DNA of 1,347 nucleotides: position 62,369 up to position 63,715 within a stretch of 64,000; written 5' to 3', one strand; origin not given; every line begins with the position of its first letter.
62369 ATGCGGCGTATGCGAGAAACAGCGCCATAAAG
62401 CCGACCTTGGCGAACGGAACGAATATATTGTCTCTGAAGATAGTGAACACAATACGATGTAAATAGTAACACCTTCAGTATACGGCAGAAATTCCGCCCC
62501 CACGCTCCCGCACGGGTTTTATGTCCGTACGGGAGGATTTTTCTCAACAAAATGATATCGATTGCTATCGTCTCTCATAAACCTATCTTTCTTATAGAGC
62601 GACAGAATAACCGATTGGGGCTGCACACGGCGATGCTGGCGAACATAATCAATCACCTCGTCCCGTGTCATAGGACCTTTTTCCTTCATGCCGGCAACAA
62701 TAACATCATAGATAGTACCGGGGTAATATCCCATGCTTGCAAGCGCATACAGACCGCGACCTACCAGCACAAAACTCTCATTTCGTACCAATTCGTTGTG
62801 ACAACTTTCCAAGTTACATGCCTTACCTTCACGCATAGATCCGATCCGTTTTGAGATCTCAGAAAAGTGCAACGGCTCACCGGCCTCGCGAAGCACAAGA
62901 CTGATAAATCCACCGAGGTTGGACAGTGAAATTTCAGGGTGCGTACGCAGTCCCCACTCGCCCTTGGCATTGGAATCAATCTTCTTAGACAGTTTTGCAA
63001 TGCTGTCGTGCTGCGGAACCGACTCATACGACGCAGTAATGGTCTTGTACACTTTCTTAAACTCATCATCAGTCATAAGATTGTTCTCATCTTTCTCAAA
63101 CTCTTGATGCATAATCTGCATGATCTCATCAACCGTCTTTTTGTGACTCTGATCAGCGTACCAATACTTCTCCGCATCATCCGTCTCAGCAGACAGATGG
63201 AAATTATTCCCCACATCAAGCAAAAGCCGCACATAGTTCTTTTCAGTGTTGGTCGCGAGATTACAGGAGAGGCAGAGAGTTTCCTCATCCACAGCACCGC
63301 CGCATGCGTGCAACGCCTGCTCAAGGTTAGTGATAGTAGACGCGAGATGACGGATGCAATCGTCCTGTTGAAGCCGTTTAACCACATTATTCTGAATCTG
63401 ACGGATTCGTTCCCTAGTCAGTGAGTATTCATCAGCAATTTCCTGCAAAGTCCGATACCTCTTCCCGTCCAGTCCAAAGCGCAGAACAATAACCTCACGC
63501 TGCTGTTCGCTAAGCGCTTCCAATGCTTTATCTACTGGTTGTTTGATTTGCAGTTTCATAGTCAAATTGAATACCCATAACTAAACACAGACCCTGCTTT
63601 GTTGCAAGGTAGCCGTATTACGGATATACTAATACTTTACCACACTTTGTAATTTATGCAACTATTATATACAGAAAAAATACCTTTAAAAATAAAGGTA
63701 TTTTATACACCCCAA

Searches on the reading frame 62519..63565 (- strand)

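Call 6: search_protein_families(library=pfam, proteins=[window:62519-63565:-], max_evalue=0.0001)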
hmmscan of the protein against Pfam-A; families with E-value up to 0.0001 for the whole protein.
window:62519-63565:- (348 aa): 2 families
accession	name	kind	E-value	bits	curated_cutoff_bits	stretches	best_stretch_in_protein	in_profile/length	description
PF04545.22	Sigma70_r4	-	5.6e-15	55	24.1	1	14-66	1-49/50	Sigma-70, region 4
PF16007.11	DUF4777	-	7e-05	23.4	34.4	0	216-250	4-38/66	Domain of unknown function (DUF4777)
